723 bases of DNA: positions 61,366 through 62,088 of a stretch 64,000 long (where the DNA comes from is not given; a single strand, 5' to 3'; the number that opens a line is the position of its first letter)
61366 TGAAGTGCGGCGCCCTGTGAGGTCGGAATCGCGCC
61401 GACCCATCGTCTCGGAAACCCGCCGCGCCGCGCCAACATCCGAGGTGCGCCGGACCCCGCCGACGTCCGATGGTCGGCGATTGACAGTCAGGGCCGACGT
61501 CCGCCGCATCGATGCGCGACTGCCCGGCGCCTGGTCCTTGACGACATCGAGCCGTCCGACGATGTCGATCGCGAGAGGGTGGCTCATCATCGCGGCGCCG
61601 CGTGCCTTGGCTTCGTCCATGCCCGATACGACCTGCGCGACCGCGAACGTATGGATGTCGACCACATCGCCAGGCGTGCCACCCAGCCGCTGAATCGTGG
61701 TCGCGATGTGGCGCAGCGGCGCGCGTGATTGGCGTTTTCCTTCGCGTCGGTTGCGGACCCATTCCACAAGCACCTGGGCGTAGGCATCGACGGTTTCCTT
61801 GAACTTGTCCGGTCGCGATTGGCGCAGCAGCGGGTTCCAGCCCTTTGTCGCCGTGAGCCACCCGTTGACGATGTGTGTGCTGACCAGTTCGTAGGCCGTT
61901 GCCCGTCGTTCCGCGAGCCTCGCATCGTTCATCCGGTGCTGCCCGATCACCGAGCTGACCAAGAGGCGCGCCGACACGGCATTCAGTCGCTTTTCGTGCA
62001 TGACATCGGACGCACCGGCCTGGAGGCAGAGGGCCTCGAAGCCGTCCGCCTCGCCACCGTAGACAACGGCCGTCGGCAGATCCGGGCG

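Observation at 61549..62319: KaiA-like architecture: pseudo-receiver fused to a KaiA-C/RsbU-N-like helical domain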

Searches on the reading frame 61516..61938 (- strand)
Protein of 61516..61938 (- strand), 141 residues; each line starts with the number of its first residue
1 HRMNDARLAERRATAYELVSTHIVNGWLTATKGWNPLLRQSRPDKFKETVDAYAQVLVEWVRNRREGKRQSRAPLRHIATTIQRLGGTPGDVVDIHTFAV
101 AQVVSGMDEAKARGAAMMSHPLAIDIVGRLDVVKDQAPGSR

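Call 19: search_solved_structures(query=A2, max_evalue=10, show_alignments=3)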
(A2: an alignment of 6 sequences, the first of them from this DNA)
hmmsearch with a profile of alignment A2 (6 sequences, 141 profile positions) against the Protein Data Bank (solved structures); distinct sequences matched with E-value up to 10: 3.
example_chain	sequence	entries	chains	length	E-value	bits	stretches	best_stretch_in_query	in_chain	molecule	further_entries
9f98_B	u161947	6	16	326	0.045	16.9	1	63-110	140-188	Crossover junction endonuclease EME1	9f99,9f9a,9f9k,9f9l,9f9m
2ziu_B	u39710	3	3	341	0.048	16.8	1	63-110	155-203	Crossover junction endonuclease EME1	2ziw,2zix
4p0p_B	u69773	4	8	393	0.12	15.5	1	63-110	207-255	Crossover junction endonuclease EME1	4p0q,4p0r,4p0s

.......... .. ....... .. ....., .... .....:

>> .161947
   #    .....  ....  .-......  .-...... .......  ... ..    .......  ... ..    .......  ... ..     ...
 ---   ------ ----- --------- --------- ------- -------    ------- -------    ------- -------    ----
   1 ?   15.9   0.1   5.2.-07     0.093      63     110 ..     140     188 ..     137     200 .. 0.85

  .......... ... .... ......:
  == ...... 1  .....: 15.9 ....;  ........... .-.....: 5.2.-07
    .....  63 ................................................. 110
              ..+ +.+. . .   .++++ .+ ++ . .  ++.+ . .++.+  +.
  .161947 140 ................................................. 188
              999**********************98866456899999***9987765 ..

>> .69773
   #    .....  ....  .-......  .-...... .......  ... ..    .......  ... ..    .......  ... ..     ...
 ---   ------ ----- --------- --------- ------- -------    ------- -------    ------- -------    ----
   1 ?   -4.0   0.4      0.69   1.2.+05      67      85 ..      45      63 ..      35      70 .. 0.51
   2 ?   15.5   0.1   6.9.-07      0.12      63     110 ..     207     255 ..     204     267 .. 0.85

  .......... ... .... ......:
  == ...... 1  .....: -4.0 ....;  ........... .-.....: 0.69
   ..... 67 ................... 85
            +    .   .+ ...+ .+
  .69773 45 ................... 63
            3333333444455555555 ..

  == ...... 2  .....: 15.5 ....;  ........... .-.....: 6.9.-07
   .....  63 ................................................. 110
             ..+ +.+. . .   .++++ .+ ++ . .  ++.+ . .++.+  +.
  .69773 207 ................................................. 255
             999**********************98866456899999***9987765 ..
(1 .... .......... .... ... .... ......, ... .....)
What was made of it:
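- Tried and rejected: The subfamily bundle profile against the PDB gave only a spurious EME1 match at E 0.045 (call 19).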

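Call 27: search_protein_representatives(alignment_id=A2)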
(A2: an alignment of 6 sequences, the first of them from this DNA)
Query: 6 sequences, 141 profile positions. Proteins with E-value up to 0.001 (for the whole library): 86; up to 1e-10: 3; up to 1e-30: 2. The best 86 are listed.
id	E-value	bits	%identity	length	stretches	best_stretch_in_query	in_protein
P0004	2.8e-75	267.2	-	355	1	2-140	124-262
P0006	1.6e-71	255.0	-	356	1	1-141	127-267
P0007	5.1e-22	94.5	-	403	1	10-137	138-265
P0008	1.4e-07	47.7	-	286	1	38-130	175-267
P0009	5.5e-07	45.8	-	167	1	28-130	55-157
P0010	6.6e-07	45.6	-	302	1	38-130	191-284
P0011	1.3e-06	44.6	-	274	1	17-130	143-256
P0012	1.9e-06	44.1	-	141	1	38-131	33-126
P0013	3.2e-06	43.3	-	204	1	38-133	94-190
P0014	3.4e-06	43.2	-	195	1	28-130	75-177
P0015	4.2e-06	43.0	-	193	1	37-130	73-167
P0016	5.5e-06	42.6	-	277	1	37-131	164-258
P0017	6.6e-06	42.3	-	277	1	38-130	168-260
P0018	9.0e-06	41.9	-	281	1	37-130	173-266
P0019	9.6e-06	41.8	-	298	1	38-130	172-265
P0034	4.6e-05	39.6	-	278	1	33-131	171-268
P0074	5.9e-04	36.0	-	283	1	36-131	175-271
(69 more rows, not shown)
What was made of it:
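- HMMER E down to 1.4e-7 in a 1.84-billion-protein library, with the match always at the C-terminal domain (call 27).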

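Call 28: predict_structure(alignment_id=A2)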
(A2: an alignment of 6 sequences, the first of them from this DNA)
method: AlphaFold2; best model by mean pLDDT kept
length: 141 residues; sequences in the alignment: 6
mean_pLDDT: 77.3   pTM: 0.70
mean pLDDT of the five models: 77.3, 74.5, 73.5, 71.5, 69.8
residues with pLDDT >= 90: 44; 70-90: 55; 50-70: 25; < 50: 17
segments of 3 or more residues with pLDDT < 50: 24-34
pLDDT, mean of each block of 10 residues (from residue 1): 57 55 42 61 92 94 91 92 89 89 85 83 88 67 43
secondary structure, 60 per line:
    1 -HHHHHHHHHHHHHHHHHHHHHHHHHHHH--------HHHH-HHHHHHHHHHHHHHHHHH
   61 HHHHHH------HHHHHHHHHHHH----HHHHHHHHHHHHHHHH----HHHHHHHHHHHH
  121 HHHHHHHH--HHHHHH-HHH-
elements in order: H2-29 H38-41 H43-66 H73-84 H89-104 H109-128 H131-136
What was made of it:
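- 61525..61812 (-): KaiA-type helical bundle (residues 170-265), containing the GDVVDIH and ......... motifs and the invariant basic loop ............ AF2 domain model pLDDT 83-94 over this stretch (call 28).
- On KaiA3-type proteins (KaiA superfamily): AF2 domain model pLDDT 77, with 83-94 over the bundle (call 28).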

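Call 32: fold_search(model_id=the predicted structure, library=pdb)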
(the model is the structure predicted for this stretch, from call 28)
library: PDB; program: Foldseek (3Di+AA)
matches with E <= 10: 372; with E <= 0.001: 0
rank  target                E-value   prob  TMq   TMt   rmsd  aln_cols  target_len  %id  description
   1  5jwr_H                4.9e-01  0.85  0.48  0.51   8.9       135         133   10  Crystal structure of foldswitch-stabilized KaiB in complex with the N-terminal CI domain of KaiC and a dimer of KaiA C (released 2017-03-29)
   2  1cg5_B                4.9e-01  0.41  0.32  0.32   9.6       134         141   12  DEOXY FORM HEMOGLOBIN FROM DASYATIS AKAJEI (released 1999-04-01)
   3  5jwr_F                5.2e-01  0.80  0.44  0.46   8.6       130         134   11  Crystal structure of foldswitch-stabilized KaiB in complex with the N-terminal CI domain of KaiC and a dimer of KaiA C (released 2017-03-29)
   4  5jwr_E                5.5e-01  0.87  0.49  0.51   8.8       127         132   11  Crystal structure of foldswitch-stabilized KaiB in complex with the N-terminal CI domain of KaiC and a dimer of KaiA C (released 2017-03-29)
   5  6xxv_F                5.7e-01  0.51  0.30  0.40  14.3       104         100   12  Crystal Structure of a computationally designed Immunogen S2_1.2 in complex with its elicited antibody C57 (released 2020-04-22)
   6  1q6a_A                6.7e-01  0.87  0.47  0.58   6.1       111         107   14  Solution Structure of the C-terminal Domain of Thermosynechococcus elongatus KaiA (ThKaiA180C); Averaged Minimized Str (released 2003-08-19)
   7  5jwr_G                1.0e+00  0.69  0.46  0.48   8.9       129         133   12  Crystal structure of foldswitch-stabilized KaiB in complex with the N-terminal CI domain of KaiC and a dimer of KaiA C (released 2017-03-29)
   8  8u5a_A                1.1e+00  0.47  0.41  0.39  12.5       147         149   14  Improving protein expression, stability, and function with ProteinMPNN (released 2024-01-17)
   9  7dgy                  1.2e+00  0.77  0.36  0.46   4.8        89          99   13  De novo designed protein H4C2R (released 2021-12-15)
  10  1u89_MODEL_1_A        1.2e+00  0.20  0.24  0.25  11.7       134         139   16  Solution structure of VBS2 fragment of talin (released 2005-01-18)
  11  1v2z                  1.2e+00  0.97  0.55  0.71   3.1        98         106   10  Crystal structure of the C-terminal domain of Thermosynechococcus elongatus BP-1 KaiA (released 2004-06-01)
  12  5oqm_1                1.3e+00  0.25  0.24  0.09  13.9       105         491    8  STRUCTURE OF YEAST TRANSCRIPTION PRE-INITIATION COMPLEX WITH TFIIH AND CORE MEDIATOR (released 2018-05-09)
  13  8rz0_E                1.3e+00  0.14  0.24  0.28  14.4       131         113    9  Synthetic immunogen RH5-34EM bound to monoclonal antibody R5.016 (released 2024-07-17)
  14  8fih_B                1.3e+00  0.23  0.26  0.33  12.7       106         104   12  Multi-state design of two-state switchable hinge proteins (released 2023-08-16)
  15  4hwi_B                1.3e+00  0.16  0.25  0.21  13.3       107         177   15  Crystal structure of ATBAG1 in complex with HSP70 (released 2013-05-29)
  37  5n8y_M                2.6e+00  0.60  0.49  0.61   4.2       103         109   13  KaiCBA circadian clock backbone model based on a Cryo-EM density (released 2017-03-29)
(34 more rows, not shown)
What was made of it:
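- On KaiA3-type proteins (KaiA superfamily): Foldseek: 1v2z TM 0.71, rmsd 3.1 A, probability 0.97, plus 5jwr, 1q6a and 5n8y (call 32).
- The bundle model (pLDDT 77) matches KaiA-C: 1v2z with TM 0.71, rmsd 3.1 A and probability 0.97, plus 5jwr, 1q6a and 5n8y (call 32). Foldseek E-values for the bundle alone are 0.5-1.2 (call 32). Small helical bundles give many weak fold matches, including globins and designed bundles (call 32).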

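Call 33: search_protein_families(library=pfam, proteins=[P0007, P0008, P0009, P0010, P0011, P0012, P0013, P0014, P0015, P0016], max_evalue=5)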
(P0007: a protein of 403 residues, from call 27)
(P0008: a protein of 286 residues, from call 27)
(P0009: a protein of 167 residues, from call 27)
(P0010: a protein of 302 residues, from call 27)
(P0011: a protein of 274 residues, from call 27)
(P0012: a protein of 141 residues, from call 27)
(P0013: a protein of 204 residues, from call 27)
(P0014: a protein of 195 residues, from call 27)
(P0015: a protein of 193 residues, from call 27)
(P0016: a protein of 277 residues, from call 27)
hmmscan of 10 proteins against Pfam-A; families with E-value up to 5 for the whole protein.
P0007 (403 aa): 1 family
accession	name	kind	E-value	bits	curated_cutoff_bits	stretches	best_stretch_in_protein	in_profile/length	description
PF00072.30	Response_reg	-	0.00067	20.3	30.2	1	30-107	20-96/111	Response regulator receiver domain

P0008 (286 aa): 1 family
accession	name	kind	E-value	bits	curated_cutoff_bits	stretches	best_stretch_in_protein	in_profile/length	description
PF00072.30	Response_reg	-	8e-20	71.5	30.2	1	17-129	1-110/111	Response regulator receiver domain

P0009 (167 aa): 1 family
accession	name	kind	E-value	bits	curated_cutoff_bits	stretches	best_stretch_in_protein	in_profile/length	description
PF17230.7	DUF5304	-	0.12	13.1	26.8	1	35-96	47-111/143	Family of unknown function (DUF5304)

P0010 (302 aa): 8 families
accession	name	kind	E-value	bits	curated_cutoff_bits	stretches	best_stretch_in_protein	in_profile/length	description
PF08447.18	PAS_3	-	4.1e-24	85.1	25.6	1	46-132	4-89/89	PAS fold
PF13426.13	PAS_9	-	8.7e-09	36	27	1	44-137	14-103/103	PAS domain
PF00989.32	PAS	-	7.1e-08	32.9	22.6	1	22-135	3-113/113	PAS fold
PF08448.16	PAS_4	-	0.0017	19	23.1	1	46-140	20-110/110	PAS fold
PF13188.13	PAS_8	-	0.011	16.1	21.8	1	25-84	6-61/65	PAS domain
PF09776.14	Mitoc_L55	-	0.029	14.6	25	1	104-164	50-103/116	Mitochondrial ribosomal protein L55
PF08348.17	PAS_6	-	0.037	14.3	27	1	92-142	63-113/115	YheO-like PAS domain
PF00993.25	MHC_II_alpha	-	0.07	13.3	23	1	31-61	27-55/81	Class II histocompatibility antigen, alpha domain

P0011 (274 aa): 2 families
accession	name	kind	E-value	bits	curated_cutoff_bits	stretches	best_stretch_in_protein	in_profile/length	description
PF00072.30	Response_reg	-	6.9e-07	29.9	30.2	1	12-107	2-98/111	Response regulator receiver domain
PF06805.18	Lambda_tail_I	-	0.0039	18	23.8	1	183-227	11-54/83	Bacteriophage lambda tail assembly protein I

P0012 (141 aa): 3 families
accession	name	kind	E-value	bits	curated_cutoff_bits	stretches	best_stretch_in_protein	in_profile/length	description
PF08673.15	RsbU_N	-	0.014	15.9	25.5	1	46-103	1-55/75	Phosphoserine phosphatase RsbU, N-terminal domain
PF20369.3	DUF6664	-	0.017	16.2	27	1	44-121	6-84/105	Family of unknown function (DUF6664)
PF20725.2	DUF6832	-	0.13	12.3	26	1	62-114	18-70/163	Domain of unknown function (DUF6832)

P0013 (204 aa): 4 families
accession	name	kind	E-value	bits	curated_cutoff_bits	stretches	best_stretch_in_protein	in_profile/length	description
PF08448.16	PAS_4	-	0.0041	17.8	23.1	1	20-56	74-109/110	PAS fold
PF08447.18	PAS_3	-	0.023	15.4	25.6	1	6-48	47-88/89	PAS fold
PF07756.17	DUF1612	-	0.038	14.7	30.1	1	137-181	56-97/127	Protein of unknown function (DUF1612)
PF04546.19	Sigma70_ner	-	0.044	14.2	29.7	1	28-139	9-114/210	Sigma-70, non-essential region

P0014 (195 aa): 1 family
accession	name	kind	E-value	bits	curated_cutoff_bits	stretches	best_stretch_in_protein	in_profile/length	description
PF00072.30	Response_reg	-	0.16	12.6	30.2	1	1-31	71-101/111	Response regulator receiver domain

P0015 (193 aa): 0 families

P0016 (277 aa): 1 family
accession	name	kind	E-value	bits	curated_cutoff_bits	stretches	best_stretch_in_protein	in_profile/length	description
PF00072.30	Response_reg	-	1.4e-19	70.7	30.2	1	7-108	1-99/111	Response regulator receiver domain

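Call 76: search_protein_families(library=ncbifam, proteins=[P0074, P0017, P0010, P0034, P0007], max_evalue=1)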
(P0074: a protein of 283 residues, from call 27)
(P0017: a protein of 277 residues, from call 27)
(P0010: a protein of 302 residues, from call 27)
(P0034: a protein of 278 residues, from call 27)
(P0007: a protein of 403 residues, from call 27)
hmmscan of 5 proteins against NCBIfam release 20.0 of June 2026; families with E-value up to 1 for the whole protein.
P0074 (283 aa): 97 families (the best 25 are shown)
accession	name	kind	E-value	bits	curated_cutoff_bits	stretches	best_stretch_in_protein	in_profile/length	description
NF045505.1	RR_RssB_Pseudo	equivalog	2.1e-17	63.3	700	1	11-166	8-159/394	two-component system response regulator RssB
NF007135.0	PRK09581.1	equivalog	1.6e-15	56.9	474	1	10-161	4-152/457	PleD family two-component system response regulator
NF045991.1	RespRegCtrARhodob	equivalog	2.3e-15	56.9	350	1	9-129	1-117/224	response regulator transcription factor CtrA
NF007820.0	PRK10529.1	equivalog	3.5e-15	56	325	1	10-131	3-119/225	two-component system response regulator KdpE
NF041734.1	resp_reg_RppA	equivalog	4.8e-15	55.5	250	1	9-139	1-128/229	two-component system response regulator RppA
NF007005.1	PRK09468.1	equivalog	2.1e-14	53.5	331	1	10-132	5-123/237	osmolarity response regulator transcription factor OmpR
TIGR02154.1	PhoB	equivalog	2.2e-14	53.3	296.2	1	10-130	4-122/226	phosphate regulon transcriptional regulator PhoB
NF040689.1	MtrAB_MtrA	equivalog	6.7e-14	51.8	300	1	11-130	1-115/219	MtrAB system response regulator MtrA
TIGR01387.1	cztR_silR_copR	subfamily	6.8e-14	52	279.2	1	11-131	1-117/218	heavy metal response regulator transcription factor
NF006900.1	PRK09390.1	equivalog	7.7e-14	51.7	255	1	48-164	41-148/203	response regulator FixJ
NF008296.0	PRK11083.1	equivalog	1.2e-13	51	273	1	9-142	4-132/228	two-component system response regulator CreB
NF041733.1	resp_reg_CseB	equivalog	1.7e-13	50.5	350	1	10-195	2-178/228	two-component system response regulator CseB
NF047793.1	ResRegPgtA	equivalog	2.9e-13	49.4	650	1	10-146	7-139/414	two-component system response regulator PgtA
NF012023.0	PRK15479.1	equivalog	5.1e-13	49.1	337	1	9-130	1-118/224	transcriptional regulator TctD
NF007018.1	PRK09483.1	equivalog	2e-12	47.2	280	1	9-134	2-125/217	UvrY/SirA/GacA family response regulator transcription factor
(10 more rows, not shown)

P0017 (277 aa): 90 families (the best 25 are shown)
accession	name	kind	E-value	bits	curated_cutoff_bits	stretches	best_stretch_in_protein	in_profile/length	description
NF008296.0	PRK11083.1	equivalog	3.2e-14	52.9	273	1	8-112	3-103/228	two-component system response regulator CreB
TIGR02154.1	PhoB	equivalog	5.4e-12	45.5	296.2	1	8-114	2-107/226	phosphate regulon transcriptional regulator PhoB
NF007005.1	PRK09468.1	equivalog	6.3e-11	42.2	331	1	8-133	3-123/237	osmolarity response regulator transcription factor OmpR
NF007982.1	PRK10710.1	equivalog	1.2e-10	41.4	380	1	6-112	5-107/235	envelope stress response regulator BaeR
NF041734.1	resp_reg_RppA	equivalog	1.6e-10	40.7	250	1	10-120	2-111/229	two-component system response regulator RppA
NF041209.1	resp_regPieR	equivalog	2.2e-10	40.6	450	1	10-139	2-125/231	two component system response regulator PieR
NF041946.1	LuxO_transreg_Vib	equivalog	2.3e-10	39.8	800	1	14-161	2-148/463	quorum-sensing sigma-54 dependent transcriptional regulator LuxO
NF007820.0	PRK10529.1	equivalog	3.1e-10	39.8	325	1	9-149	2-134/225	two-component system response regulator KdpE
NF038297.2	hybrid_HK_HrmK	equivalog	4.1e-10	38.9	725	1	6-112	488-593/607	hybrid histidine kinase/response regulator HrmK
NF045991.1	RespRegCtrARhodob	equivalog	5.6e-10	39.3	350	1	10-113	2-102/224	response regulator transcription factor CtrA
NF000402.1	vanR-B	exception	1.2e-09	37.9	480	1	9-139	3-127/219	vancomycin resistance response regulator transcription factor VanR-B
NF051850.1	RespRegRprY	equivalog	1.9e-09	37.3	370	1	8-113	4-106/234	response regulator transcription factor RprY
NF008078.0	PRK10816.1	equivalog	6.5e-09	35.6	336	1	10-112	2-101/223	two-component system response regulator PhoP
NF047654.1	DiguCycDgcRLepto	equivalog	9.1e-09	34.6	500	1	9-115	3-108/295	diguanylate cyclase DgcR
NF033791.1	ActR_PrrA_rreg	equivalog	1.2e-08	35.1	250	1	30-113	20-103/173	ActR/PrrA/RegA family redox response regulator transcription factor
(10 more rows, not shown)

P0010 (302 aa): 9 families
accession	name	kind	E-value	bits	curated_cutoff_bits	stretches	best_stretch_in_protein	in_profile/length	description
NF053781.1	cdiGMPphdstlr2612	equivalog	1.1e-17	63.1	1600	1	13-146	580-711/1268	Tlr1612 family c-di-GMP phosphodiesterase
NF007298.0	PRK09776.1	equivalog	9e-14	50.3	1135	1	32-141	441-546/1111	diguanylate cyclase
TIGR00229.1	sensory_box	domain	2.9e-13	50.1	22.9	1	27-144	12-125/126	PAS domain S-box protein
NF052573.1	HisKinEspAMyxo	equivalog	9e-08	30.6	1400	1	32-146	142-254/755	serine histidine kinase EspA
NF041777.1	sens_FixL_Rhizob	equivalog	5.8e-07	28.5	850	1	32-152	8-124/485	sensor protein FixL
NF041880.1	EPS_EpsF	equivalog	1.6e-06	26.9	900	1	62-148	184-270/492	response regulator EpsF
NF052574.1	HisKinEspCMyxo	equivalog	0.0059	14.8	1200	1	94-148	357-411/785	serine histidine kinase EspC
NF052306.1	BluLightHisKinLov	equivalog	0.065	12.1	450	1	99-150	101-150/334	blue-light-activated histidine kinase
NF045595.1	HK_scytonemin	equivalog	0.094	11.1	865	1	99-165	353-417/637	scytonemin biosynthesis sensor histidine kinase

P0034 (278 aa): 85 families (the best 25 are shown)
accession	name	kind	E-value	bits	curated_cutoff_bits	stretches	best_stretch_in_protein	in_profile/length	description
NF041866.1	EpsW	equivalog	4.4e-12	45.7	200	1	5-128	5-126/131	exopolysaccharide biosynthesis response regulator EpsW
NF041946.1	LuxO_transreg_Vib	equivalog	1.2e-11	44.1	800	1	10-114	1-100/463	quorum-sensing sigma-54 dependent transcriptional regulator LuxO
NF052313.1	T9SS_RR_PorX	equivalog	1.6e-11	43.7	300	1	31-162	23-152/513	T9SS response regulator signal transducer PorX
NF007820.0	PRK10529.1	equivalog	2e-11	43.7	325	1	7-131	3-120/225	two-component system response regulator KdpE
NF045991.1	RespRegCtrARhodob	equivalog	2.4e-11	43.8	350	1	7-128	2-117/224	response regulator transcription factor CtrA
NF041734.1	resp_reg_RppA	equivalog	4.6e-11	42.5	250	1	7-138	2-128/229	two-component system response regulator RppA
NF007928.2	PRK10643.1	equivalog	1.7e-10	40.9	330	1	6-166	1-151/216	two-component system response regulator PmrA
TIGR02154.1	PhoB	equivalog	2.8e-10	39.9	296.2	1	7-155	4-145/226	phosphate regulon transcriptional regulator PhoB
NF007005.1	PRK09468.1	equivalog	4.2e-10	39.4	331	1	6-141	4-133/237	osmolarity response regulator transcription factor OmpR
NF045505.1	RR_RssB_Pseudo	equivalog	7.6e-10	38.4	700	1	1-152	1-146/394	two-component system response regulator RssB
NF008296.0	PRK11083.1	equivalog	3.5e-09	36.4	273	1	6-162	4-149/228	two-component system response regulator CreB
TIGR02956.1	TMAO_torS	equivalog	5e-09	34.8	676.5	1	4-89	700-783/967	TMAO reductase system sensor histidine kinase/response regulator TorS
NF051850.1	RespRegRprY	equivalog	6.8e-09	35.5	370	1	5-168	4-160/234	response regulator transcription factor RprY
NF007935.0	PRK10651.1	equivalog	7e-09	35.2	250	1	2-120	3-118/216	two-component system response regulator NarL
NF047654.1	DiguCycDgcRLepto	equivalog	7.6e-09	34.9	500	1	7-140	4-133/295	diguanylate cyclase DgcR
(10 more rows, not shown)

P0007 (403 aa): 8 families
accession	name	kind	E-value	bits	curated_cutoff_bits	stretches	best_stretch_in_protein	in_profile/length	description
NF040689.1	MtrAB_MtrA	equivalog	0.0017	17.8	300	1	25-107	15-95/219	MtrAB system response regulator MtrA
NF007928.2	PRK10643.1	equivalog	0.0055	16.4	330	1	21-107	13-98/216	two-component system response regulator PmrA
NF008099.0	PRK10841.1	equivalog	0.013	13.2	920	1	31-123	847-937/949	two-component system sensor histidine kinase RcsC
NF041946.1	LuxO_transreg_Vib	equivalog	0.02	13.7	800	1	33-88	21-76/463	quorum-sensing sigma-54 dependent transcriptional regulator LuxO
NF045914.1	RespRegNblR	equivalog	0.025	14.1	300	1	21-119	19-116/228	response regulator transcription factor NblR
NF007969.0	PRK10693.1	equivalog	0.025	13.6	329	1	41-109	40-107/337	two-component system response regulator RssB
NF008078.0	PRK10816.1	equivalog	0.047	13.2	336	1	20-107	12-98/223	two-component system response regulator PhoP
NF052313.1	T9SS_RR_PorX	equivalog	0.31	9.8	300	1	30-84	22-76/513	T9SS response regulator signal transducer PorX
